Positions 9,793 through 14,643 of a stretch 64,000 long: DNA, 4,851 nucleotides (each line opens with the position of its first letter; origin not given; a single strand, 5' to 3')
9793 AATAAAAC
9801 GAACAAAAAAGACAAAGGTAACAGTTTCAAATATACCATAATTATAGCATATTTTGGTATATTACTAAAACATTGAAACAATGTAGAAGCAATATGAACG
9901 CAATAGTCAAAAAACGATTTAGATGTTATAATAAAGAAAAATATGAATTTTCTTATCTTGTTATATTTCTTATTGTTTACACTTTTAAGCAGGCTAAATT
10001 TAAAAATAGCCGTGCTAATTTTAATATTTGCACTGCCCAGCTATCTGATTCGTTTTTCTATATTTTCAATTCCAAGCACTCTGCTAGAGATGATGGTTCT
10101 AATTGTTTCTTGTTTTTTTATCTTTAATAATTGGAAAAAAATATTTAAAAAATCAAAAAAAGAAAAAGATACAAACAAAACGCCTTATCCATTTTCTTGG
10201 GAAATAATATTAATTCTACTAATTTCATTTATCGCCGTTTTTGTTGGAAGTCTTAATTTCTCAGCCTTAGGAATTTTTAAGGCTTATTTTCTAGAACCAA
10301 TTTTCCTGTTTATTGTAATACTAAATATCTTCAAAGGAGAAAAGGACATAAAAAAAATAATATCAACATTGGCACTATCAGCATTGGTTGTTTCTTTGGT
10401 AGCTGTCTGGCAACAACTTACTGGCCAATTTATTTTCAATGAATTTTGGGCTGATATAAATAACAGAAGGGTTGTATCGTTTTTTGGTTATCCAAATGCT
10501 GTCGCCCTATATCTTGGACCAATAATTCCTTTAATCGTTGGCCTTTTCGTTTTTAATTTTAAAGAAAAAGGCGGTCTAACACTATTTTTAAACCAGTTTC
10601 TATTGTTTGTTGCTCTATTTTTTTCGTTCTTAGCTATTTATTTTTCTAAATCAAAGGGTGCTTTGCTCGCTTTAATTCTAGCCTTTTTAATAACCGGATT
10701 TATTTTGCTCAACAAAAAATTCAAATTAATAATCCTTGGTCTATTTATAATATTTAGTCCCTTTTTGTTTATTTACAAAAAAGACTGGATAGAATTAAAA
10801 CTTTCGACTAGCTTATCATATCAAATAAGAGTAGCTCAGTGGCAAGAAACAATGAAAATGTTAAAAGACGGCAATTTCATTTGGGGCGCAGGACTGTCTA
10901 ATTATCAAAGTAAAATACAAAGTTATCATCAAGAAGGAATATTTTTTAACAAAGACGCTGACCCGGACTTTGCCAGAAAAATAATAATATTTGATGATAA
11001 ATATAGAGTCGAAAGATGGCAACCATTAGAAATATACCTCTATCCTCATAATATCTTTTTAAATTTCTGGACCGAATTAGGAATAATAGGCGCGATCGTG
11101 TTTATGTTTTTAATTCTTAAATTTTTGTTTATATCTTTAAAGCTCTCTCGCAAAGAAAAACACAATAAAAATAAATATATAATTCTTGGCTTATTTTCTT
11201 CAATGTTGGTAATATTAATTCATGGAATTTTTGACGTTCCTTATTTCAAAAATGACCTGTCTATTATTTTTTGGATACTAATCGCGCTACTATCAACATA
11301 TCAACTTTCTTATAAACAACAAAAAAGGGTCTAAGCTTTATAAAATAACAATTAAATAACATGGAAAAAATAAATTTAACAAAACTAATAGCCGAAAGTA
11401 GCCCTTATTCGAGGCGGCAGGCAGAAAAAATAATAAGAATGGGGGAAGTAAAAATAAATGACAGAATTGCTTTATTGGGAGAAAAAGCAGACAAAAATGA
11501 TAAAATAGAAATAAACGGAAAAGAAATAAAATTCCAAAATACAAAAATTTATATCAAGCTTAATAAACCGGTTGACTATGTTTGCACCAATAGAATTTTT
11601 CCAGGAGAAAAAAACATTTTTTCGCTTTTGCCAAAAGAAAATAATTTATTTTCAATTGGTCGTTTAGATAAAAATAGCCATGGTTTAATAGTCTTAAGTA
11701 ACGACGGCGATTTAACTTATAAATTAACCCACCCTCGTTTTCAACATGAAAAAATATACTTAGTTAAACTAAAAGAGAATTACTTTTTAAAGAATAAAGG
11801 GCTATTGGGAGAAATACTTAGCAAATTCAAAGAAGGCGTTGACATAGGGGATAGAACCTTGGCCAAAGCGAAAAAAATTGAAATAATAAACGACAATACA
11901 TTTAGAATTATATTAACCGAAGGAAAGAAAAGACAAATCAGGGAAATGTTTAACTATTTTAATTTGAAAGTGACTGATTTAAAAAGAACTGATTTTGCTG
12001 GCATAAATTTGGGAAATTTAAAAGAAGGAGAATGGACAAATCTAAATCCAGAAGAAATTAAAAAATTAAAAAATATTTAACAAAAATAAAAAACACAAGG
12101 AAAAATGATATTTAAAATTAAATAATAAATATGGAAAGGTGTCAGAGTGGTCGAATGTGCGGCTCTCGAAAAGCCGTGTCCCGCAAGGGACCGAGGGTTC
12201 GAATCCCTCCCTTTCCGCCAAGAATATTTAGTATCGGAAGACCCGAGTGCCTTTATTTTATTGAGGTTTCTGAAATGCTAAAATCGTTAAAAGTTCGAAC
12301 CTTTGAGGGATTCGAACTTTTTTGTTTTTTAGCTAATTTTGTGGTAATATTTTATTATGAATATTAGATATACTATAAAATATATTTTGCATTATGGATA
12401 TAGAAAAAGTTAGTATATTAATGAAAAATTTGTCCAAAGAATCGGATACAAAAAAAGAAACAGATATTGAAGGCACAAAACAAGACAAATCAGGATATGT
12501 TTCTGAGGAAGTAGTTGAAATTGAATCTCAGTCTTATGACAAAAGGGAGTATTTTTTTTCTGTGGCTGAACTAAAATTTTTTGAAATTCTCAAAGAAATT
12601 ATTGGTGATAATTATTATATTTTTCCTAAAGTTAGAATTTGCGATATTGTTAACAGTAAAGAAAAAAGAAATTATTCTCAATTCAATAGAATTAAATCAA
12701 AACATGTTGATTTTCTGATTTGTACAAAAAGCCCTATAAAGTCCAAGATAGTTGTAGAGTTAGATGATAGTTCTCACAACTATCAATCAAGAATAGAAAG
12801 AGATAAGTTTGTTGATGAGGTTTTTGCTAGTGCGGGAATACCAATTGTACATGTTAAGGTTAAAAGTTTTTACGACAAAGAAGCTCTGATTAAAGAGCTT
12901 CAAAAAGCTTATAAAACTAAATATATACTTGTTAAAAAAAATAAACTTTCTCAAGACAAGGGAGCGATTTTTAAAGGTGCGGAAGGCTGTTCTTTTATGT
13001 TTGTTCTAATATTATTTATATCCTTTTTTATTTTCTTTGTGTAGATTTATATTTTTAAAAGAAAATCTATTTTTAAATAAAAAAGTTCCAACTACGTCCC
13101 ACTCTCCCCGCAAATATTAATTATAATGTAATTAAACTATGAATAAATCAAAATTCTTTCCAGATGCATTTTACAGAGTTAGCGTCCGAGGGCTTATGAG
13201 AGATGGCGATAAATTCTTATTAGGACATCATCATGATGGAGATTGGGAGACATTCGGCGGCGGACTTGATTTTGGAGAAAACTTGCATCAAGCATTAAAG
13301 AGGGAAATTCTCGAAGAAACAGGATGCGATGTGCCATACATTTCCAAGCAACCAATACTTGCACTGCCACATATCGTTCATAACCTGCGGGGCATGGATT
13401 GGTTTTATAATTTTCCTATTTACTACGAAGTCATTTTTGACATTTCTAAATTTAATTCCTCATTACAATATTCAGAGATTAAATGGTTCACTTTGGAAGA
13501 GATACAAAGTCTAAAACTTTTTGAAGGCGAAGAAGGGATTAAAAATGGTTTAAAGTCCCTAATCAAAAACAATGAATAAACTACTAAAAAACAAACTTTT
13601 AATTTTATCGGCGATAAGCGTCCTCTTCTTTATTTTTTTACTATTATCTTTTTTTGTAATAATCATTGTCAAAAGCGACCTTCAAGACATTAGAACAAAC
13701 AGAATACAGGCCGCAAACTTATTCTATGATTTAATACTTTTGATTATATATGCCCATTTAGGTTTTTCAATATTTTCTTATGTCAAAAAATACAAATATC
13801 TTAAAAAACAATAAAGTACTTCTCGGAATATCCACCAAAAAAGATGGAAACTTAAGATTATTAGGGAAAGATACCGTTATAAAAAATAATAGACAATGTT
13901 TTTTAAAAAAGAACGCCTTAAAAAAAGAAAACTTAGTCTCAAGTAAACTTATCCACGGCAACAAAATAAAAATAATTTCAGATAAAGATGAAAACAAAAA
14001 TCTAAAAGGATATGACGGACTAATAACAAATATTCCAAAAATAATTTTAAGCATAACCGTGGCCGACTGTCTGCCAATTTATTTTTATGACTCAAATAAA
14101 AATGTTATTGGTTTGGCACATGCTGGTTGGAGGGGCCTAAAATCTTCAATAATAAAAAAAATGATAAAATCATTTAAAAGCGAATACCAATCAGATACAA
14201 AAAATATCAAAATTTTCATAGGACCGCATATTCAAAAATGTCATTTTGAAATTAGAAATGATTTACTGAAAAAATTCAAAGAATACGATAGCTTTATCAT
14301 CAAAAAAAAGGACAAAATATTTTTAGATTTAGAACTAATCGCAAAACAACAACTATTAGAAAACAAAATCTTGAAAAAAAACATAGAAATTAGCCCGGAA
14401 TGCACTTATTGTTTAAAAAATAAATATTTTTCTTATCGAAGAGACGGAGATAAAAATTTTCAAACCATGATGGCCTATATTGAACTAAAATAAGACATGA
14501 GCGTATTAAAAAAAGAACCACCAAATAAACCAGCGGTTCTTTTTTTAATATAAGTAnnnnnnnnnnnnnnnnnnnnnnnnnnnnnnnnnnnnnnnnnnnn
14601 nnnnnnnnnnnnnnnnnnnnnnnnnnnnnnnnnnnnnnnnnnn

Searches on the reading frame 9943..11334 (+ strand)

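Call 13: search_protein_families(library=pfam, proteins=[window:9943-11334:+], max_evalue=0.001)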
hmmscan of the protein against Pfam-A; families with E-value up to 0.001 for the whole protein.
window:9943-11334:+ (463 aa): 1 family
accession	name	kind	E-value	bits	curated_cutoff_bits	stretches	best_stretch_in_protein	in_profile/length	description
PF04932.20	Wzy_C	-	1.8e-17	63.9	31.7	1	224-388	2-149/149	O-Antigen ligase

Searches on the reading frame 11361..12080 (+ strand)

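Call 13: search_protein_families(library=pfam, proteins=[window:11361-12080:+], max_evalue=0.001)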
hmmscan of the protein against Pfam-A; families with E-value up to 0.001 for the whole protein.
window:11361-12080:+ (239 aa): 2 families
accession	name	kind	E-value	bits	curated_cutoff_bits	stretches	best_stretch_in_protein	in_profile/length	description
PF00849.27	PseudoU_synth_2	-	5.2e-18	66.2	26.8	1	64-198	2-151/152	RNA pseudouridylate synthase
PF01479.30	S4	-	1.1e-05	25.4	22.8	1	8-49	5-48/48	S4 domain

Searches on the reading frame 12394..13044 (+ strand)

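Call 13: search_protein_families(library=pfam, proteins=[window:12394-13044:+], max_evalue=0.001)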
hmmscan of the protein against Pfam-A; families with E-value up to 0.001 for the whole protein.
window:12394-13044:+ (216 aa): 1 family
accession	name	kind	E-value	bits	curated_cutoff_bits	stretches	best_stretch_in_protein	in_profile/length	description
PF10881.14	DUF2726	-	4.6e-32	110.8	24.7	1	53-171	3-125/126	Protein of unknown function (DUF2726)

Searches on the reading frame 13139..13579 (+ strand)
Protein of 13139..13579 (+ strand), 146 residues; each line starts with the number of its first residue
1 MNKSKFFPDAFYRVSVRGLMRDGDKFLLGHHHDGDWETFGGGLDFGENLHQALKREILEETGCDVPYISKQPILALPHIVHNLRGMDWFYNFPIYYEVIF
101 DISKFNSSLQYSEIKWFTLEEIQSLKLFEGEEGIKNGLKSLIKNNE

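Call 13: search_protein_families(library=pfam, proteins=[window:13139-13579:+], max_evalue=0.001)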
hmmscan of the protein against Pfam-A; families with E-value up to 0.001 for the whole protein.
window:13139-13579:+ (146 aa): 1 family
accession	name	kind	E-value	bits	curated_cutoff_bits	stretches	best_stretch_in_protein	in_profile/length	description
PF00293.34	NUDIX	-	5.5e-12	46.3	21.1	1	12-127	2-123/134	NUDIX domain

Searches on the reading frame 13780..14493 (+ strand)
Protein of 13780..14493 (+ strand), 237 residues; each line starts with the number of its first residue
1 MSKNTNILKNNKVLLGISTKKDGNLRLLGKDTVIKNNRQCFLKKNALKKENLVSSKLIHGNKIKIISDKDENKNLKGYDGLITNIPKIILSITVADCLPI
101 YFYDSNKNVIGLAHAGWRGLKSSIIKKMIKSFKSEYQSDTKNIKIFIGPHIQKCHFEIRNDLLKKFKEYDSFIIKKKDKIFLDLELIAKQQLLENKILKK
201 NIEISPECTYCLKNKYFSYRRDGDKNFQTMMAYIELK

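Call 13: search_protein_families(library=pfam, proteins=[window:13780-14493:+], max_evalue=0.001)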
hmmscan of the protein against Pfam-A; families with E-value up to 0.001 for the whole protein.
window:13780-14493:+ (237 aa): 1 family
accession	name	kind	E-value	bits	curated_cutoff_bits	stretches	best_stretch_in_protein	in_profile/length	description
PF02578.20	Cu-oxidase_4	-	6e-57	193.2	22.9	1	32-233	26-236/238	Multi-copper polyphenol oxidoreductase laccase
